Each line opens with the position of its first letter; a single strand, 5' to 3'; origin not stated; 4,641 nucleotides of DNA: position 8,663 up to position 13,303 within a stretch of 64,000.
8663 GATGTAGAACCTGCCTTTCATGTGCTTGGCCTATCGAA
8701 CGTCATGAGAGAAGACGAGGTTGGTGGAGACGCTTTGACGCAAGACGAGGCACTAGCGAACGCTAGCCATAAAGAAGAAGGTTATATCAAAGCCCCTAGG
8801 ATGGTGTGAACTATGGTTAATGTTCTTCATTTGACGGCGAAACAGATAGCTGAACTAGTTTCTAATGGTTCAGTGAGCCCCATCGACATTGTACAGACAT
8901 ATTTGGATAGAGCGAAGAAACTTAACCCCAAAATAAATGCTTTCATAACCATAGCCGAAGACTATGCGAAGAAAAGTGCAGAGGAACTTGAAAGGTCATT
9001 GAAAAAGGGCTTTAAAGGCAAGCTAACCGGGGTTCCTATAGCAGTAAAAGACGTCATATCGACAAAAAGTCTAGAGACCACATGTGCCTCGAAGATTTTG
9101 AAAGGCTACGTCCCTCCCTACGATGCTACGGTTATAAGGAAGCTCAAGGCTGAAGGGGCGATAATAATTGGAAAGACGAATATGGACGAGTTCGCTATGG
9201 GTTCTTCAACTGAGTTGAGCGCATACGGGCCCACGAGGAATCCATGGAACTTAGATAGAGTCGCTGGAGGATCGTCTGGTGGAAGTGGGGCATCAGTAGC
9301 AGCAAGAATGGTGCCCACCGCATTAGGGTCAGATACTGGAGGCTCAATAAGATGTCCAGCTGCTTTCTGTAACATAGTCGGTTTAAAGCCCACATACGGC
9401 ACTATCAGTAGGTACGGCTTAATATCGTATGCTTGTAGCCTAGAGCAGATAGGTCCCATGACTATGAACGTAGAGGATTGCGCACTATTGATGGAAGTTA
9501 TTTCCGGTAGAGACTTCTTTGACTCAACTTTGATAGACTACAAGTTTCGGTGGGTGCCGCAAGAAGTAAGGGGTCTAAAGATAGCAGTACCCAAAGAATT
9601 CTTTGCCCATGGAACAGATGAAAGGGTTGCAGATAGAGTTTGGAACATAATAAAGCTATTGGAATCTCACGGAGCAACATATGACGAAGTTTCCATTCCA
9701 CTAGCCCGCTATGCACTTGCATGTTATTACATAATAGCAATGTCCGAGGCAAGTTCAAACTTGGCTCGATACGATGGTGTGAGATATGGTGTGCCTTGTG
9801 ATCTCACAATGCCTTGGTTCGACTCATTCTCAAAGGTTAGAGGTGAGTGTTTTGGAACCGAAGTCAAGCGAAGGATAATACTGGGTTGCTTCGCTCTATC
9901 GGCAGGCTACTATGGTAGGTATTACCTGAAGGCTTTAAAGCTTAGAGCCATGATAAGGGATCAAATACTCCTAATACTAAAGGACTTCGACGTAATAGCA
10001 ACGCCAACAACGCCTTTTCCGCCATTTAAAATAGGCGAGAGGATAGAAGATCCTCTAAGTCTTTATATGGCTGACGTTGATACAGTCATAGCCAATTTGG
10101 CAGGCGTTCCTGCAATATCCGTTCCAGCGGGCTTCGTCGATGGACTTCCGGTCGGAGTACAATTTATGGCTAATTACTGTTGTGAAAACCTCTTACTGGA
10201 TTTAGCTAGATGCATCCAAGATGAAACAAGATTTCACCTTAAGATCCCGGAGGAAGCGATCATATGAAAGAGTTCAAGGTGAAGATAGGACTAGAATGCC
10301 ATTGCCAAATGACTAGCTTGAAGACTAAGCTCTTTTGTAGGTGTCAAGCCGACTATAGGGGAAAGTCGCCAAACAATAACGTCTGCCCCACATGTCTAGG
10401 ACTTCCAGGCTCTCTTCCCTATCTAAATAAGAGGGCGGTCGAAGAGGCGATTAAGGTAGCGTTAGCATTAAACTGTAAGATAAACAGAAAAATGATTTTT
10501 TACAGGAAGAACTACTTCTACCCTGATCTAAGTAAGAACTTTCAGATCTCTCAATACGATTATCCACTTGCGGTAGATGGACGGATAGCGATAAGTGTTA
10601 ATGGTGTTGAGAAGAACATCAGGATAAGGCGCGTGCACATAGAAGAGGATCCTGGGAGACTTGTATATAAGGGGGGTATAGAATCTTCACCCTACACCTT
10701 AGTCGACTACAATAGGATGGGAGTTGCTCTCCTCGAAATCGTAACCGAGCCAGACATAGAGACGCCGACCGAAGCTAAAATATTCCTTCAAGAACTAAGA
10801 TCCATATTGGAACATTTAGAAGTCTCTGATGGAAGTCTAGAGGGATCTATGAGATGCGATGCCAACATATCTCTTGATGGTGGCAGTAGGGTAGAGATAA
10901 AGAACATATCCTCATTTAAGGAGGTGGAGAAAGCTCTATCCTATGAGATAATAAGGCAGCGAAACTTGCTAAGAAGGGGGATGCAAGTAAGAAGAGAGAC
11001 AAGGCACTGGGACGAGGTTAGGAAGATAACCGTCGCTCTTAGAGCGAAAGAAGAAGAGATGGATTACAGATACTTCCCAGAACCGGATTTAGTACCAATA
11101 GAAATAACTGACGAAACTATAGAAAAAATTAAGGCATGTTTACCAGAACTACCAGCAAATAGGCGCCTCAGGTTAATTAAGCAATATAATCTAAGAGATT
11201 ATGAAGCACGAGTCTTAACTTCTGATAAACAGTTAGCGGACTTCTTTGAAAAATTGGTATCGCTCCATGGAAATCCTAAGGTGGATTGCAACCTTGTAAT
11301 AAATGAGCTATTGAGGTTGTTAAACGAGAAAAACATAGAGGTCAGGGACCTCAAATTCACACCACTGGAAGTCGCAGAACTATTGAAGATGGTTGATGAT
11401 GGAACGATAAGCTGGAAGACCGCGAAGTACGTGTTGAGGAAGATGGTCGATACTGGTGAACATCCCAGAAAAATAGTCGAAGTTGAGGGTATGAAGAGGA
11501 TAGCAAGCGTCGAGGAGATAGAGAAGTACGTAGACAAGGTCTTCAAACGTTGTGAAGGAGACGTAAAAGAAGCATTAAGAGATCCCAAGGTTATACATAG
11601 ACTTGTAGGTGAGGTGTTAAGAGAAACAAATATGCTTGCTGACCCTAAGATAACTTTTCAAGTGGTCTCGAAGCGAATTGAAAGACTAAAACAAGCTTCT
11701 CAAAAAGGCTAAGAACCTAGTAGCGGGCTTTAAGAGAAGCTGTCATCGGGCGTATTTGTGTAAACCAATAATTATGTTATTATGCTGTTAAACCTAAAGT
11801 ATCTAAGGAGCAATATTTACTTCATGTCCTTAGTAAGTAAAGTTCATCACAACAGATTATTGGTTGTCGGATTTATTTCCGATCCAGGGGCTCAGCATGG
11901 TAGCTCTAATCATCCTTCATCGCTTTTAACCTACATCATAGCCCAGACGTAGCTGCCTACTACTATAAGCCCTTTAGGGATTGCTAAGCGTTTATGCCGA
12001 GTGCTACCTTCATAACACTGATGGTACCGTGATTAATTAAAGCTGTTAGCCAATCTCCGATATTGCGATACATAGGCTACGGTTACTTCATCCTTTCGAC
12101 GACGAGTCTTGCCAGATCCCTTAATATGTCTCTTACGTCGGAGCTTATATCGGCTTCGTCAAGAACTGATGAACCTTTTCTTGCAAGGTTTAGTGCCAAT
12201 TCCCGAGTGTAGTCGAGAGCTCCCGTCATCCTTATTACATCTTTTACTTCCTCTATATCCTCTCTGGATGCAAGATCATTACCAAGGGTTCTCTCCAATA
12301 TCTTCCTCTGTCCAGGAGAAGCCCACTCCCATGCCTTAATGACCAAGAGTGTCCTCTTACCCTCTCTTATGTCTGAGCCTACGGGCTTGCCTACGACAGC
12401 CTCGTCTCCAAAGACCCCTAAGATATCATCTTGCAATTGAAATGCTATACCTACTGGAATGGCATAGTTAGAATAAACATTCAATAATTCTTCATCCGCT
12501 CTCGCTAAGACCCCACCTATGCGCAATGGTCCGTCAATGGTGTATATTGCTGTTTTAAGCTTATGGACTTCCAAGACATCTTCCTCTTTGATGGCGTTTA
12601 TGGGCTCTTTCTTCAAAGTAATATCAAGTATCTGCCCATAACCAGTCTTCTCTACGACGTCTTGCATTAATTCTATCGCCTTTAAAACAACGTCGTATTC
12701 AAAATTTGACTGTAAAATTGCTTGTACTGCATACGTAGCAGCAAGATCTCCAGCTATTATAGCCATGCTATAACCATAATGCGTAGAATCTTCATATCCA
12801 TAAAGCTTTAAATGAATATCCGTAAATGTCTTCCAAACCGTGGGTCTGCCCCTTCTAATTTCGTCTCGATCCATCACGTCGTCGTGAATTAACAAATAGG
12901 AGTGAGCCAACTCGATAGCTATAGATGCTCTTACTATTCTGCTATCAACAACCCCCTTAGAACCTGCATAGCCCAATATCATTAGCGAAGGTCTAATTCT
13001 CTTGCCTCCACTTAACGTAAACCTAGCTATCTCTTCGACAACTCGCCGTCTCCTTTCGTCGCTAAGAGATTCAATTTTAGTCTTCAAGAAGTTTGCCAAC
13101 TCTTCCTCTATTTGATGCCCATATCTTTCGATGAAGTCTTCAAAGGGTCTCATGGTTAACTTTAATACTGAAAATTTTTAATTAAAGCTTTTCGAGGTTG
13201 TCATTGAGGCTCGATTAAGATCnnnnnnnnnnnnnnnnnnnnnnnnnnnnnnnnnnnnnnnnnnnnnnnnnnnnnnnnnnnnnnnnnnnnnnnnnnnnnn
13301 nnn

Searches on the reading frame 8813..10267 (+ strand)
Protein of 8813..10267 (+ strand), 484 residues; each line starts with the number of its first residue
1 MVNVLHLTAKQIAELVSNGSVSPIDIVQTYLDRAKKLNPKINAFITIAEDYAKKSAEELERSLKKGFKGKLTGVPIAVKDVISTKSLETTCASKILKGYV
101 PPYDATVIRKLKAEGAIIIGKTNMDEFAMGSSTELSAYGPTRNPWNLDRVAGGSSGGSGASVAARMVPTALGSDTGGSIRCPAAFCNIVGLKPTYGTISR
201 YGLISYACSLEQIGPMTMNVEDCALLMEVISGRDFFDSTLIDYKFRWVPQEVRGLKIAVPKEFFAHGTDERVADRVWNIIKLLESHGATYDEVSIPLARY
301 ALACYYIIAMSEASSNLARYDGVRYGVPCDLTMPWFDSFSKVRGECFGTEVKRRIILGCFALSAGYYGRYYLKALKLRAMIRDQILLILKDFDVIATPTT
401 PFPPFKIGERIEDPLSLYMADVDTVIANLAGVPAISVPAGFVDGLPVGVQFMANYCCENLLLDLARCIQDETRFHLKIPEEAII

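Call 6: search_protein_families(library=pfam, proteins=[window:8813-10267:+], max_evalue=0.01)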
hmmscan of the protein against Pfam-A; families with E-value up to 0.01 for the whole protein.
window:8813-10267:+ (484 aa): 1 family
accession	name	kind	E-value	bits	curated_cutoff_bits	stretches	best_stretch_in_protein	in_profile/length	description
PF01425.27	Amidase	-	1.2e-150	502.9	27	1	25-462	1-445/445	Amidase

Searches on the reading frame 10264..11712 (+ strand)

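Call 6: search_protein_families(library=pfam, proteins=[window:10264-11712:+], max_evalue=0.01)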
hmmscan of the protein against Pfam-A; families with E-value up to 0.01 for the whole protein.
window:10264-11712:+ (482 aa): 3 families
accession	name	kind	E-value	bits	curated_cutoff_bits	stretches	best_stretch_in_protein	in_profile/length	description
PF02934.20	GatB_N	-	6e-108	360.7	23.4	1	6-287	1-277/277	GatB/GatE catalytic domain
PF02637.23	GatB_Yqey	-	1.8e-33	115.9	27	1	326-472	1-148/148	GatB domain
PF02906.19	Fe_hyd_lg_C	-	0.0049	17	22.1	1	336-416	144-218/245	Iron only hydrogenase large subunit, C-terminal domain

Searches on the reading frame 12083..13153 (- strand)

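Call 6: search_protein_families(library=pfam, proteins=[window:12083-13153:-], max_evalue=0.01)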
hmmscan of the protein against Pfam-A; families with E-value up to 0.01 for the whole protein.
window:12083-13153:- (356 aa): 1 family
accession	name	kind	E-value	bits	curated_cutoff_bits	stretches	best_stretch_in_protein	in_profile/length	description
PF00348.22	polyprenyl_synt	-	2.5e-57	194.4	27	1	39-305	4-249/251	Polyprenyl synthetase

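Call 7: search_protein_families(library=ncbifam, proteins=[window:12083-13153:-], max_evalue=0.01)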
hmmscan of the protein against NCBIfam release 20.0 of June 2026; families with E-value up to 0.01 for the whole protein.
window:12083-13153:- (356 aa): 16 families
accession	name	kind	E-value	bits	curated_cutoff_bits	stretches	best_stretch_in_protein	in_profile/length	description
NF041169.1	f2_encap_cargo4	exception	5.2e-72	242.9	450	1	45-355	45-333/334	family 2 encapsulin nanocompartment cargo protein polyprenyl transferase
NF041003.1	GGPP_syn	equivalog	3.4e-62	210.4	500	1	13-356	11-326/326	geranylgeranyl diphosphate synthase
NF042416.1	GFPPS_Mycobact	equivalog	7.1e-61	206.1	600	1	15-354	5-348/350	bifunctional (2E,6E)-farnesyl/geranyl diphosphate synthase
NF040698.1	IdsA_Meth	equivalog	2.8e-58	197.7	468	1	10-355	9-327/328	short chain isoprenyl diphosphate synthase IdsA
NF045485.1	FPPsyn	subfamily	3.6e-43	147.8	275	1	19-278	8-251/288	farnesyl diphosphate synthase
NF045549.1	GGPPsyn_IdsB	equivalog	3.8e-36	124.8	475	1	48-354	63-344/346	geranylgeranyl diphosphate synthase IdsB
NF040789.2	gerfarn_diphsyn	equivalog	5.9e-35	121.1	560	1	72-354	83-343/345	geranylfarnesyl diphosphate synthase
TIGR02749.1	prenyl_cyano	equivalog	1e-32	113.4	383.2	1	14-355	9-321/322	solanesyl diphosphate synthase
NF008140.0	PRK10888.1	equivalog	3.9e-32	111.9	412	1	37-355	30-322/323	octaprenyl diphosphate synthase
TIGR02748.1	GerC3_HepT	equivalog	1.9e-30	106.1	456.55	1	38-354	30-317/319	heptaprenyl diphosphate synthase component II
NF045685.1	GGPPSynCrtE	equivalog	3.4e-28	98.5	460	1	30-271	22-249/293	geranylgeranyl diphosphate synthase CrtE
NF007877.0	PRK10581.1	equivalog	2.2e-27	96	321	1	23-280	18-261/299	(2E,6E)-farnesyl diphosphate synthase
NF045628.1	HxpDPsynlarge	equivalog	4.5e-25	88.3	500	1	36-354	20-309/311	hexaprenyl-diphosphate synthase large subunit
NF042417.1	NPPPS_Mycobact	equivalog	2.2e-24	86.1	600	1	39-349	45-328/335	nonaprenyl/(2E,6E)-farnesyl/geranylgeranyl diphosphat synthase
NF040627.1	GFPS_Meth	equivalog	2.4e-17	63.3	600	1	23-248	16-211/285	geranylfarnesyl diphosphate synthase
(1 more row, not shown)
